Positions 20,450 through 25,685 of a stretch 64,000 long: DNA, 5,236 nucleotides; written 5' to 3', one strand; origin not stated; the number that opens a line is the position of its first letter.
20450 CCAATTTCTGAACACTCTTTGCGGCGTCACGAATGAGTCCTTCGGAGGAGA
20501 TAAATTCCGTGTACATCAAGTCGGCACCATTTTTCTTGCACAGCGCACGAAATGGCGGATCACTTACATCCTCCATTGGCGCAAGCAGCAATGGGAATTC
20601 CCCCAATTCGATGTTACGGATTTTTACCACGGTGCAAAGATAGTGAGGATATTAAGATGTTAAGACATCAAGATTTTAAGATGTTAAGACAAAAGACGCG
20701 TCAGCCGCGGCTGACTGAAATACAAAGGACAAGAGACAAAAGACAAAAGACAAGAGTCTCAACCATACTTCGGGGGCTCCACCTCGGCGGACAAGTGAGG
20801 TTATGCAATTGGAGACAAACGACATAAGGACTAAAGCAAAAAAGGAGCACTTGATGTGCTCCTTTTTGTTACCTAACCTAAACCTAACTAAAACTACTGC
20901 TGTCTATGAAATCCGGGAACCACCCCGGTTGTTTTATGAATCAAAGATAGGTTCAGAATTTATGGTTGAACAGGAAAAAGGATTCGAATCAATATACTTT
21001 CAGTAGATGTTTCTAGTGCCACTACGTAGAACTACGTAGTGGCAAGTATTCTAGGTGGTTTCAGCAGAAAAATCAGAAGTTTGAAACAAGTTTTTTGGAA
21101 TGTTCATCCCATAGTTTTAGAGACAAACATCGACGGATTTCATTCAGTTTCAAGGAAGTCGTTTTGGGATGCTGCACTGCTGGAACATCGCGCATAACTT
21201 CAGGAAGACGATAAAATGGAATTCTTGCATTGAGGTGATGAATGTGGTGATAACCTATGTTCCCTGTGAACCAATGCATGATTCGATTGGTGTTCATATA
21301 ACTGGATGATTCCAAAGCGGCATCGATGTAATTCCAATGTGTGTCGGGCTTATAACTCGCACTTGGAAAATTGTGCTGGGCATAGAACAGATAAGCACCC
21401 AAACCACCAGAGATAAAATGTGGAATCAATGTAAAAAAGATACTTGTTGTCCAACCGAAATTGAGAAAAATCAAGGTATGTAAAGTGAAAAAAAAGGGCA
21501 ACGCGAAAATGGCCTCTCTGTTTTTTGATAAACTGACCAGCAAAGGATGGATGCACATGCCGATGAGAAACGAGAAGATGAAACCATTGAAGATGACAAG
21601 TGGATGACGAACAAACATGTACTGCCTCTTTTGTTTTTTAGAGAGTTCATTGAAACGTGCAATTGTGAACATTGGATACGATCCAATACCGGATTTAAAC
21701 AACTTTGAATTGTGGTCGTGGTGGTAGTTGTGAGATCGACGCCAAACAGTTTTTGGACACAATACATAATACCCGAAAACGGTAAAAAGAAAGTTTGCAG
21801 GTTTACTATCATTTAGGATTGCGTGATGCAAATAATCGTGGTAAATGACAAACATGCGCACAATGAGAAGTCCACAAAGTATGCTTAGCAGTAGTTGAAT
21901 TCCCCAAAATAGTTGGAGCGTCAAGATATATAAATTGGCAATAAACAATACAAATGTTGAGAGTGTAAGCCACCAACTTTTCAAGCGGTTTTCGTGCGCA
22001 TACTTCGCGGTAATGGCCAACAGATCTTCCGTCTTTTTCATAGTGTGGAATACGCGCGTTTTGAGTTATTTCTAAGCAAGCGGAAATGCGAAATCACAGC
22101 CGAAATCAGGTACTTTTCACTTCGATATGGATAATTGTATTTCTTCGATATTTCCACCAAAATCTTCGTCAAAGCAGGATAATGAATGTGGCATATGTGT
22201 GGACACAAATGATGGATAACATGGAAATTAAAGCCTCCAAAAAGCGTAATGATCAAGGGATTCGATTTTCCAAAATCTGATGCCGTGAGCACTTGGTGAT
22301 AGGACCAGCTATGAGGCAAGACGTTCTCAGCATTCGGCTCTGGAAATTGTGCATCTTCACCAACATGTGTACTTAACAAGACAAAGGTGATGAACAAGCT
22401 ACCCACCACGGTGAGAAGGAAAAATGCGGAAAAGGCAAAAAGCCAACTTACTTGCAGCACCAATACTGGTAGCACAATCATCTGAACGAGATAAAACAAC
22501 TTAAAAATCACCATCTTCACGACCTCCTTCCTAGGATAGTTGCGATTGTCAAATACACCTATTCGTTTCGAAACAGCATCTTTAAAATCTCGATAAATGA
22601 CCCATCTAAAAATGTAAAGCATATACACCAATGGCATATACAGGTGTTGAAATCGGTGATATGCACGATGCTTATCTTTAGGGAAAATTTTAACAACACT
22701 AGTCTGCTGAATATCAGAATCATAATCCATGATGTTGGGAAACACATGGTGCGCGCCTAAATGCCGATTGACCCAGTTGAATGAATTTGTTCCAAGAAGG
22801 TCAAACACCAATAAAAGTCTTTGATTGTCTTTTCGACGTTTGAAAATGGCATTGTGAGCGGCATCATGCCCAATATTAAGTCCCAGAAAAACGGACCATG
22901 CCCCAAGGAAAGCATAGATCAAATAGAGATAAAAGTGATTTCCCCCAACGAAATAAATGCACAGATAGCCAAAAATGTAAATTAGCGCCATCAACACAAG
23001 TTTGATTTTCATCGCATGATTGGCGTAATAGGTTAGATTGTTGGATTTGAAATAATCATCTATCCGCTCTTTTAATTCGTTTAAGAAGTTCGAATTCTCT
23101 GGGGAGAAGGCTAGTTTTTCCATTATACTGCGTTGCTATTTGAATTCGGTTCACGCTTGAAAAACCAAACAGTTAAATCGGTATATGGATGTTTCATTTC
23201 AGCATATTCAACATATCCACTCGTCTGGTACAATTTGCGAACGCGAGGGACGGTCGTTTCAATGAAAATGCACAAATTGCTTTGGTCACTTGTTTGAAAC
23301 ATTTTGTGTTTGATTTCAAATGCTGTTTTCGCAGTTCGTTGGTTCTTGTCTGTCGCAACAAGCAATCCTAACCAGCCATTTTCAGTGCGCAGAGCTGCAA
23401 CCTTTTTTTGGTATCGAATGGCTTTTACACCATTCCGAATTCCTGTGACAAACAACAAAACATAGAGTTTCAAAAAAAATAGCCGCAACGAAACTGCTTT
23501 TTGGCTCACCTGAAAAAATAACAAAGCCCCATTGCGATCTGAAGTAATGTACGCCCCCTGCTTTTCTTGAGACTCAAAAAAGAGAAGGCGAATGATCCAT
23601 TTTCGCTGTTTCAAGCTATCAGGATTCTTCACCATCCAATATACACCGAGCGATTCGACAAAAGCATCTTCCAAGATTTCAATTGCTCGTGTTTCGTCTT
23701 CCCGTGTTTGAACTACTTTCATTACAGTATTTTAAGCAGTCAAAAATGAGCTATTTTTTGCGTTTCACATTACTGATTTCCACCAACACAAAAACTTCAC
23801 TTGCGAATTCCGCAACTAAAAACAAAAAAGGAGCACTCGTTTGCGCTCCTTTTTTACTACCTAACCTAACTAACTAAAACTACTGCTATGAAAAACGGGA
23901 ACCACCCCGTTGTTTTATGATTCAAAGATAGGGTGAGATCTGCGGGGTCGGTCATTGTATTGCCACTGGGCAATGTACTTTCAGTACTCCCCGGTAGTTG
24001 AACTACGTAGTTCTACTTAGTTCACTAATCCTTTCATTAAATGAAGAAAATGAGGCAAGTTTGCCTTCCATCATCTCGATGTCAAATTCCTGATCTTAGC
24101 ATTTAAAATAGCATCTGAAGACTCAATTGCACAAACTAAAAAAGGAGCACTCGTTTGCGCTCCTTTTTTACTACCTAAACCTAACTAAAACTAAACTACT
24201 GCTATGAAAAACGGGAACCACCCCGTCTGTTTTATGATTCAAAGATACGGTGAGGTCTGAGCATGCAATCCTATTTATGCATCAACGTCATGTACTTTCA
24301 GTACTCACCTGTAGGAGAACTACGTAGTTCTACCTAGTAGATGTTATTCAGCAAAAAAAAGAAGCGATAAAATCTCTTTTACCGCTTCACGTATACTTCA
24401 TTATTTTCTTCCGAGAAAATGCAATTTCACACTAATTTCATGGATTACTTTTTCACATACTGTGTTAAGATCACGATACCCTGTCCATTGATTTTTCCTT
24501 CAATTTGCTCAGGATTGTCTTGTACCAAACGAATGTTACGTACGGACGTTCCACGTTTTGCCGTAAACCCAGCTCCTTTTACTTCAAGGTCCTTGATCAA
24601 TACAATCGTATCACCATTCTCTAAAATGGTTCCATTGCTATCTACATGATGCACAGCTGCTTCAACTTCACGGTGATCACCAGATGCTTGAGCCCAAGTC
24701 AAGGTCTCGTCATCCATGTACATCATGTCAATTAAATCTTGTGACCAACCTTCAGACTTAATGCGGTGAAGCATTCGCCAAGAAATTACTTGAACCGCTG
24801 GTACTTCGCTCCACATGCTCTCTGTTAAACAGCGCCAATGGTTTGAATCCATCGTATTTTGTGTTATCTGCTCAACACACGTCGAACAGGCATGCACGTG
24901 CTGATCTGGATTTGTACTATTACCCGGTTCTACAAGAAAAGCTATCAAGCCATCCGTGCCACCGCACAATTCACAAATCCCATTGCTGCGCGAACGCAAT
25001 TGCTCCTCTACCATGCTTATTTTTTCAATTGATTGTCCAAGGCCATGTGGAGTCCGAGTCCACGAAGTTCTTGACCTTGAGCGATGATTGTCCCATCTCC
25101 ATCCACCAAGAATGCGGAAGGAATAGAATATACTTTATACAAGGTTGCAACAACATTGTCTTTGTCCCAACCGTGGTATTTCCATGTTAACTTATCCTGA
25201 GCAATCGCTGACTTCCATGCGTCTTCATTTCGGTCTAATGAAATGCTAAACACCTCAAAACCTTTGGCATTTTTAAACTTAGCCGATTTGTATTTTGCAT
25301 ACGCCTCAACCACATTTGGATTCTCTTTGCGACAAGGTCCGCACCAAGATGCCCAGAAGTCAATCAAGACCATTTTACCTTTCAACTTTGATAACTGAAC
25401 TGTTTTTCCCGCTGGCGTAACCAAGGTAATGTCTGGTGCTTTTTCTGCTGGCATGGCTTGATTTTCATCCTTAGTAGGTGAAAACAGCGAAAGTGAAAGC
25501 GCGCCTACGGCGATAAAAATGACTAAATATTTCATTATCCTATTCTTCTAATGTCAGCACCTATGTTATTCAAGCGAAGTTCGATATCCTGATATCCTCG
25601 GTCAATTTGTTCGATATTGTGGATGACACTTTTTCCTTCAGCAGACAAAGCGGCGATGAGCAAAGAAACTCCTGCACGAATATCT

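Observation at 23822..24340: Tandem pair of a ~200 bp structured element with covariation: candidate sRNA or leader family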

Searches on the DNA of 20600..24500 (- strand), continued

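Call 64: search_with_rna_model(model_id=R1, sources=[window, L009, L010, L012, L017, L026, L028, L029, L031, L036, L038, L041, L054], max_evalue=1e-10, make_alignment=true)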
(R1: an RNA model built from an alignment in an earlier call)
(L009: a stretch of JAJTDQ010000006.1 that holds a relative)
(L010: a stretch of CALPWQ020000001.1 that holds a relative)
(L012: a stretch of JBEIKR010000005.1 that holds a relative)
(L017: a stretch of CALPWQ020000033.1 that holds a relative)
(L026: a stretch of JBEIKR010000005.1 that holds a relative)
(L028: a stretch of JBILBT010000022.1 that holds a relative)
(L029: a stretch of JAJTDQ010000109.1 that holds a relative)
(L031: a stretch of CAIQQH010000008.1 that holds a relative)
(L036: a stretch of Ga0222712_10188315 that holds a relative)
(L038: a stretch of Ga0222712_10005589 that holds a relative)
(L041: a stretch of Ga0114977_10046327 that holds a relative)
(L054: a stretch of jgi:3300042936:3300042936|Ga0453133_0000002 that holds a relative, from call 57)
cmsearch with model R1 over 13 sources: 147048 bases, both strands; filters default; matches with E-value up to 1e-10: 19.
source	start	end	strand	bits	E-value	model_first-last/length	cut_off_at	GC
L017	261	359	-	115.1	1e-19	1-100/100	no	0.39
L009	6171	6270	+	115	1.1e-19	1-100/100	no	0.37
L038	6416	6511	+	114.7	1.2e-19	1-100/100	no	0.38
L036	55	153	+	114.6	1.3e-19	1-100/100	no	0.39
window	23824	23922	-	111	6.2e-19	1-100/100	no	0.38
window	20838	20941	-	109.3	1.3e-18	1-100/100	no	0.39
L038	6718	6821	+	109.3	1.3e-18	1-100/100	no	0.39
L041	2267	2361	-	107.2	3.3e-18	1-100/100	no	0.41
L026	7822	7914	+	106.7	4.1e-18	1-100/100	no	0.41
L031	790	888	-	106.2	5e-18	1-100/100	no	0.39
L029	3304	3406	+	106.1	5.3e-18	1-100/100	no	0.39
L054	6778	6872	+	105.6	6.5e-18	1-100/100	no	0.38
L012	623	725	+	105.5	6.9e-18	1-100/100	no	0.4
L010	7408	7507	-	104.5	1.1e-17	1-100/100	no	0.39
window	24138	24239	-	104.5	1.1e-17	1-100/100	no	0.38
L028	4015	4107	+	102.3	2.8e-17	1-100/100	no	0.41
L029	493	586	+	100.5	6.3e-17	1-100/100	no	0.38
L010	4411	4512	-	98.8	1.3e-16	1-100/100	no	0.42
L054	9769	9870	+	93.6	1.3e-15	1-100/100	no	0.42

Alignment A4: 19 matches aligned to the model, 109 columns, each read 5' to 3' on its own strand. Consensus structure (alignment columns), stored with it:
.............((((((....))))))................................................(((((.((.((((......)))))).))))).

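Call 71: search_dna_similar(query=window:23820-24030:-, collection=phages, mode=distant, max_evalue=0.01, max_rows=10)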
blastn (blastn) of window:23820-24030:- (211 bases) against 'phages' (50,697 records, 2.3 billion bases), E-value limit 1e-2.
No match.

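Call 72: search_dna_similar(query=window:23820-24030:-, collection=plasmids, mode=distant, max_evalue=0.01, max_rows=10)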
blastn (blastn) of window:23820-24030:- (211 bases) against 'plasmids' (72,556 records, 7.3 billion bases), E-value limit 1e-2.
No match.
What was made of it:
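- On MITE / IS end: No phage or plasmid match (calls 71, 72).
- There is no match in phage or plasmid collections (calls 71, 72).
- Tried and rejected: No match (calls 71, 72).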

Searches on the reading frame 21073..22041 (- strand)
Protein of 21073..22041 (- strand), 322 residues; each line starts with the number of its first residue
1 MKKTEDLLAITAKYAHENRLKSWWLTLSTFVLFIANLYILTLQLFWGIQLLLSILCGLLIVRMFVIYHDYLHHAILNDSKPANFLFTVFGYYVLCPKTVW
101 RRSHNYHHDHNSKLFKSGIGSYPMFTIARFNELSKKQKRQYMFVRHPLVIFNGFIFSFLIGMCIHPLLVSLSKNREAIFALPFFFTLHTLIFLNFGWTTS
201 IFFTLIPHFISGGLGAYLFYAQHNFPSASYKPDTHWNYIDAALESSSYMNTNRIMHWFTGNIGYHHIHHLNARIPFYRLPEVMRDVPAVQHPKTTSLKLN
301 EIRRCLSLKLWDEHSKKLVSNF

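Call 10: search_protein_families(library=pfam, proteins=[window:21073-22041:-])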
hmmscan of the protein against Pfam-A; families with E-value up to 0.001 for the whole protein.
window:21073-22041:- (322 aa): 1 family
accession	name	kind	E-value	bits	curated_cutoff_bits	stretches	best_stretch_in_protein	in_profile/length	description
PF00487.30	FA_desaturase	-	1.8e-25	90.6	29.7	1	46-288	3-240/253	Fatty acid desaturase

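Call 75: search_protein_families(library=ncbifam, proteins=[window:21073-22041:-], max_evalue=0.001)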
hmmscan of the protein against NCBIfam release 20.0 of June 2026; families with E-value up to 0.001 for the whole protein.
window:21073-22041:- (322 aa): 2 families
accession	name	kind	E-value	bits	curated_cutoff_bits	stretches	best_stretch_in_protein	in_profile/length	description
NF052548.1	FAdesatDesABac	equivalog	2.7e-56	191.1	500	1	3-320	6-324/328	Delta(5) desaturase DesA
NF041365.1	GntB_guanitoxin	equivalog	0.00038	20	380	1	22-282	23-274/308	guanitoxin biosynthesis L-arginine gamma (S) hydroxylase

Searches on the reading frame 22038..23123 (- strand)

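Call 10: search_protein_families(library=pfam, proteins=[window:22038-23123:-])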
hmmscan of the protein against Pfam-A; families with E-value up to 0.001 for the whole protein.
window:22038-23123:- (361 aa): 1 family
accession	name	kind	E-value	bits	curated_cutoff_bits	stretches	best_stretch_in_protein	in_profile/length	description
PF00487.30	FA_desaturase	-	2.3e-29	103.4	29.7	1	65-335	4-251/253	Fatty acid desaturase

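Call 75: search_protein_families(library=ncbifam, proteins=[window:22038-23123:-], max_evalue=0.001)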
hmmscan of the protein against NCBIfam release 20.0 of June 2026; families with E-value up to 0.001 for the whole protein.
window:22038-23123:- (361 aa): 0 families

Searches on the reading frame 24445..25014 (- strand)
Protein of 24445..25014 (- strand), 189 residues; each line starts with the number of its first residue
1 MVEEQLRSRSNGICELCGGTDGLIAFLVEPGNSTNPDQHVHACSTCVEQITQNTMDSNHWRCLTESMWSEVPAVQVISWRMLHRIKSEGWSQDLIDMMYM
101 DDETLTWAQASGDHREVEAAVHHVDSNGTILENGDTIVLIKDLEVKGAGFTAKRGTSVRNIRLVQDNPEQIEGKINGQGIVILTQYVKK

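Call 10: search_protein_families(library=pfam, proteins=[window:24445-25014:-])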
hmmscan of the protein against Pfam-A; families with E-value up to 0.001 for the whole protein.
window:24445-25014:- (189 aa): 1 family
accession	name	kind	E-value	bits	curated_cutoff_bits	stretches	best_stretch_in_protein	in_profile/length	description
PF03831.20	YjdM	-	8.8e-28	96.4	23.2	1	124-189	2-68/69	PhnA domain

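Call 11: find_encoding_contigs(protein=window:24445-25014:-, flank=6000, max_places=10)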
Protein window:24445-25014:- (189 aa): 5 contigs read that carry it; 5 places shown.
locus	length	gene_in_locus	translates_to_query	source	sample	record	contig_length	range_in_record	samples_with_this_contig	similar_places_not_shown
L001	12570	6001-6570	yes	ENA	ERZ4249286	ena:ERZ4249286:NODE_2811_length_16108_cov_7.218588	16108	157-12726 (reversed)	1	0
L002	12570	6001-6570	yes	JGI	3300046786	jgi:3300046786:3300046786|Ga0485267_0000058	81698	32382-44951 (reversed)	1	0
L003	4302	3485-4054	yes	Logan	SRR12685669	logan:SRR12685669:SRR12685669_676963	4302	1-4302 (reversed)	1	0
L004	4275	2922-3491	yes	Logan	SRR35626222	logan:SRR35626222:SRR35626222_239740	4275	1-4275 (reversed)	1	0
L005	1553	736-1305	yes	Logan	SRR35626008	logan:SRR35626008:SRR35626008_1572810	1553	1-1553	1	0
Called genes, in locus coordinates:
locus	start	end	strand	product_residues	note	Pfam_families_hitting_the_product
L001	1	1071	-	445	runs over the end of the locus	PF13585:CHU_C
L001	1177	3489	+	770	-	PF18072:FGAR-AT_linker, PF00586:AIRS, PF02769:AIRS_C, PF00586:AIRS, PF02769:AIRS_C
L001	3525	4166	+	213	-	PF14123:DUF4290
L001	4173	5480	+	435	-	PF00275:EPSP_synthase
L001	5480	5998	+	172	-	PF00578:AhpC-TSA, PF08534:Redoxin, PF00085:Thioredoxin, PF13098:Thioredoxin_2 (weak), PF13905:Thioredoxin_8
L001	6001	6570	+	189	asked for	PF03831:YjdM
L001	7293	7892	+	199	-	-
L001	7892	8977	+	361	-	PF00487:FA_desaturase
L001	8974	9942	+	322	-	PF00487:FA_desaturase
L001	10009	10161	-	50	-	-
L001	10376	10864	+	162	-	-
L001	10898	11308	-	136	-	-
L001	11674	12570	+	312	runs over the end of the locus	PF01207:Dus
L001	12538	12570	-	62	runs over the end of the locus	?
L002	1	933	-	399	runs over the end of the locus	PF13585:CHU_C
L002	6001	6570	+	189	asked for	PF03831:YjdM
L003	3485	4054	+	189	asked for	PF03831:YjdM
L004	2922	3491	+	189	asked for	PF03831:YjdM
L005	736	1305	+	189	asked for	PF03831:YjdM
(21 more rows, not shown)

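Call 53: find_homologous_proteins(query=window:24445-25014:-, max_evalue=1e-20)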
Query window:24445-25014:- (189 aa): 7961 proteins with E <= 1e-20 among 8000 candidates; the best 120 are listed.
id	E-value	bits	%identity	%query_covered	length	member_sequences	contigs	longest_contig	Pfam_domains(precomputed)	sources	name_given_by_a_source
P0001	1.2e-123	428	99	100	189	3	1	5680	PF03831.21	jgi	jgi:protein PhnA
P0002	7.8e-122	422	97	100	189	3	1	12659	PF03831.21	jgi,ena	-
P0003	2.7e-120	417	96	100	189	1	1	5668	PF03831.21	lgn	-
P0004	5.3e-118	409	94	100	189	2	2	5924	PF03831.21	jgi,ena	jgi:protein PhnA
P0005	8.9e-118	409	95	100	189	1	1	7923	PF03831.21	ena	-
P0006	3.4e-117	407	94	100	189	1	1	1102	PF03831.21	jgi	jgi:protein PhnA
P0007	7.1e-111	386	89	100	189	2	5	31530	PF03831.21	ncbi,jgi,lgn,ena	jgi:protein PhnA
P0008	2.9e-109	381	87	100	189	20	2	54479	PF03831.21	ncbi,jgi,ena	jgi:protein PhnA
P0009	1.4e-108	379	88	100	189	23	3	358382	PF03831.21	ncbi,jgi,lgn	jgi:protein PhnA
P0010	1.4e-90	320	72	99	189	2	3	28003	PF03831.21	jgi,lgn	-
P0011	1.3e-88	314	73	98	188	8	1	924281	PF03831.21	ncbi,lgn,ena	-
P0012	2.6e-88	313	73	98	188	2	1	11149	PF03831.21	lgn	-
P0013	4.4e-88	312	72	97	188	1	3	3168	PF03831.21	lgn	-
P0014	6.0e-88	311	72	99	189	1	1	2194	PF03831.21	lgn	-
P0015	1.3e-87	310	71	99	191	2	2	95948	PF03831.21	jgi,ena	jgi:protein PhnA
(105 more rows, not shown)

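Call 54: find_encoding_contigs(protein=P0011, flank=6000, max_places=1)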
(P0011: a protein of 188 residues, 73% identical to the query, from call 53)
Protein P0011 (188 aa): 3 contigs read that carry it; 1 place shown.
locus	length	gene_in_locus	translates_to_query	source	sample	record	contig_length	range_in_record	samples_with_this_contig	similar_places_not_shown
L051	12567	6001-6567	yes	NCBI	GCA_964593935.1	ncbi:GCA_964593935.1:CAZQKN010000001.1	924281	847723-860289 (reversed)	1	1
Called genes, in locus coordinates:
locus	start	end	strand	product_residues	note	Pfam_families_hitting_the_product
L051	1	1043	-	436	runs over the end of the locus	PF13585:CHU_C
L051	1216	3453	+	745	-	PF18072:FGAR-AT_linker, PF00586:AIRS, PF02769:AIRS_C, PF00586:AIRS, PF02769:AIRS_C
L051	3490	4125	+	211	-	PF14123:DUF4290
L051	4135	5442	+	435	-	PF00275:EPSP_synthase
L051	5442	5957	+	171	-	PF00578:AhpC-TSA, PF08534:Redoxin, PF00085:Thioredoxin, PF13098:Thioredoxin_2, PF13905:Thioredoxin_8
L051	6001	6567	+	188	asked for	PF03831:YjdM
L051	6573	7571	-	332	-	PF01699:Na_Ca_ex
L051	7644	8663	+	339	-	PF01207:Dus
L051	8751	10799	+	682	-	PF00171:Aldedh, PF01575:MaoC_dehydratas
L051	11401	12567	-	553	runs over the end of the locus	PF03062:MBOAT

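Call 55: find_encoding_contigs(protein=P0010, flank=6000, max_places=1)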
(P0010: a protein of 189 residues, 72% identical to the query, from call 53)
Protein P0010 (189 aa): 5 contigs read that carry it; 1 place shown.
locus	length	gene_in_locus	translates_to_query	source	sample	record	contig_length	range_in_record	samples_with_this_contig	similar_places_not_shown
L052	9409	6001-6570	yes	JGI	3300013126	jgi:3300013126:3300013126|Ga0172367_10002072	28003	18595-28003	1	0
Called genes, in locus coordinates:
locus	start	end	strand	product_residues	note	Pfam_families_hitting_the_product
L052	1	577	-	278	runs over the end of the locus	PF25539:Bestrophin_2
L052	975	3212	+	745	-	PF18072:FGAR-AT_linker, PF00586:AIRS, PF02769:AIRS_C, PF00586:AIRS, PF02769:AIRS_C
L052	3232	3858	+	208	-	PF14123:DUF4290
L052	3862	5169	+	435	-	PF00275:EPSP_synthase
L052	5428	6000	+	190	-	PF00578:AhpC-TSA, PF08534:Redoxin, PF00085:Thioredoxin, PF13098:Thioredoxin_2 (weak), PF13905:Thioredoxin_8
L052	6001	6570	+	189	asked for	PF03831:YjdM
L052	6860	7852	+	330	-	PF01207:Dus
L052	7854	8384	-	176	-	PF07883:Cupin_2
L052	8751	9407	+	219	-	?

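Call 56: find_encoding_contigs(protein=P0015, flank=6000, max_places=1)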
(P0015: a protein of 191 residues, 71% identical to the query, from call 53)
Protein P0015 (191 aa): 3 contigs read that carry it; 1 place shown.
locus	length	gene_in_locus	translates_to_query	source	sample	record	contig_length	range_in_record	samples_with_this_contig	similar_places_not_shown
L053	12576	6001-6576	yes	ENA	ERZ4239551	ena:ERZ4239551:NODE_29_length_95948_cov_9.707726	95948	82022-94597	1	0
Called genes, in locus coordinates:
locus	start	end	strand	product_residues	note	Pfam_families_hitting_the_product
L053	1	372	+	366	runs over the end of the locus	PF03739:LptF_LptG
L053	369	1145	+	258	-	PF04338:DUF481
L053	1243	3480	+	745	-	PF18072:FGAR-AT_linker, PF00586:AIRS, PF02769:AIRS_C, PF00586:AIRS, PF02769:AIRS_C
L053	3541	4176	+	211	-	PF14123:DUF4290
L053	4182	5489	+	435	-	PF00275:EPSP_synthase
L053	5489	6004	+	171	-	PF00578:AhpC-TSA, PF08534:Redoxin, PF00085:Thioredoxin, PF13098:Thioredoxin_2, PF13905:Thioredoxin_8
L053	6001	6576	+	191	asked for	PF03831:YjdM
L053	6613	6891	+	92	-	-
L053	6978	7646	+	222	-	-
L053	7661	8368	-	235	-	PF13568:OMP_b-brl_2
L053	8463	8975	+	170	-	-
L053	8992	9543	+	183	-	-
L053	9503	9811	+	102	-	-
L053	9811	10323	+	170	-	PF00578:AhpC-TSA, PF08534:Redoxin, PF00085:Thioredoxin, PF13098:Thioredoxin_2, PF13905:Thioredoxin_8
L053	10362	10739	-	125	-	PF09345:SiaC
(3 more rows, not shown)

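Call 57: find_encoding_contigs(protein=P0009, flank=6000, max_places=2)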
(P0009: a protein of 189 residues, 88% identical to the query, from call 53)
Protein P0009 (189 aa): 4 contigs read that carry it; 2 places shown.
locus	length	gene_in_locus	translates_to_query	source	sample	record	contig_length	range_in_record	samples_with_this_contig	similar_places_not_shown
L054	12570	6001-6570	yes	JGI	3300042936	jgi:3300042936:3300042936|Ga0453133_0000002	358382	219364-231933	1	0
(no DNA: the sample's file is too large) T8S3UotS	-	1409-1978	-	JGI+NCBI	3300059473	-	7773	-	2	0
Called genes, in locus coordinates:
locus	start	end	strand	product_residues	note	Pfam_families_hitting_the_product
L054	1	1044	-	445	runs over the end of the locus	PF13585:CHU_C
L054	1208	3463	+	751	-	PF18072:FGAR-AT_linker, PF00586:AIRS, PF02769:AIRS_C, PF00586:AIRS, PF02769:AIRS_C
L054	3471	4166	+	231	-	PF14123:DUF4290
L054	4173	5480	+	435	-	PF00275:EPSP_synthase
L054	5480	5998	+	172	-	PF00578:AhpC-TSA, PF08534:Redoxin, PF00085:Thioredoxin, PF13098:Thioredoxin_2 (weak), PF13905:Thioredoxin_8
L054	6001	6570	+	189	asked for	PF03831:YjdM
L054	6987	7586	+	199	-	-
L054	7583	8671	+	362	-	PF00487:FA_desaturase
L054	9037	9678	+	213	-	PF00487:FA_desaturase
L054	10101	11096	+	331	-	PF01207:Dus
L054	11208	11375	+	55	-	-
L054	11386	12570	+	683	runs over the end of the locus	PF00171:Aldedh, PF01575:MaoC_dehydratas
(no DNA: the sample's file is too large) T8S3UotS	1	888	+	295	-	?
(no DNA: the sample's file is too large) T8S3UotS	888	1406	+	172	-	PF00578:AhpC-TSA, PF08534:Redoxin, PF00085:Thioredoxin, PF13098:Thioredoxin_2 (weak), PF13905:Thioredoxin_8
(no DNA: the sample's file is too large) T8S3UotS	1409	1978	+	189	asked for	PF03831:YjdM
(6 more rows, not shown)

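Call 75: search_protein_families(library=ncbifam, proteins=[window:24445-25014:-, L001:10376-10864:+, L001:10898-11308:-], max_evalue=0.001)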
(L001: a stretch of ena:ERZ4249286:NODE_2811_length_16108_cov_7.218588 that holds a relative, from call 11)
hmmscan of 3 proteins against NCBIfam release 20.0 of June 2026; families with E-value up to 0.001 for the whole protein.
window:24445-25014:- (189 aa): 1 family
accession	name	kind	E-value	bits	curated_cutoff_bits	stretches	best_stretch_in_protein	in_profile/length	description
TIGR00686.1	phnA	hypoth_equivalog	4.4e-14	52.6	80.2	1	107-189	29-108/109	zinc ribbon domain-containing protein YjdM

L001:10376-10864:+ (162 aa): 0 families

L001:10898-11308:- (136 aa): 0 families

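Call 76: search_protein_families(library=pfam, proteins=[L001:10376-10864:+, L001:10898-11308:-], max_evalue=0.01)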
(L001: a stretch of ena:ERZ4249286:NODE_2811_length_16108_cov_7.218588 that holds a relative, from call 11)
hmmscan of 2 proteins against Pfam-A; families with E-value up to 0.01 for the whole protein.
L001:10376-10864:+ (162 aa): 0 families

L001:10898-11308:- (136 aa): 0 families

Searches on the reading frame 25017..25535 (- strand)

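Call 10: search_protein_families(library=pfam, proteins=[window:25017-25535:-])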
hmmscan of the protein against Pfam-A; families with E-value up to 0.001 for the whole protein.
window:25017-25535:- (172 aa): 5 families
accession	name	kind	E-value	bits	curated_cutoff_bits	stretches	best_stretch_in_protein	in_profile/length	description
PF00578.27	AhpC-TSA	-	2.8e-20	72.9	26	1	30-151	2-122/124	AhpC/TSA family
PF13905.12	Thioredoxin_8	-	2.6e-18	66.6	27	1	53-150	1-94/94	Thioredoxin-like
PF08534.16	Redoxin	-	4e-18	66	26.6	1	30-156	3-134/148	Redoxin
PF00085.26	Thioredoxin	-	1.6e-09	38.2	23.5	1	52-87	17-53/103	Thioredoxin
PF13098.12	Thioredoxin_2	-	2.1e-07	31.7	27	1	51-153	3-90/104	Thioredoxin-like domain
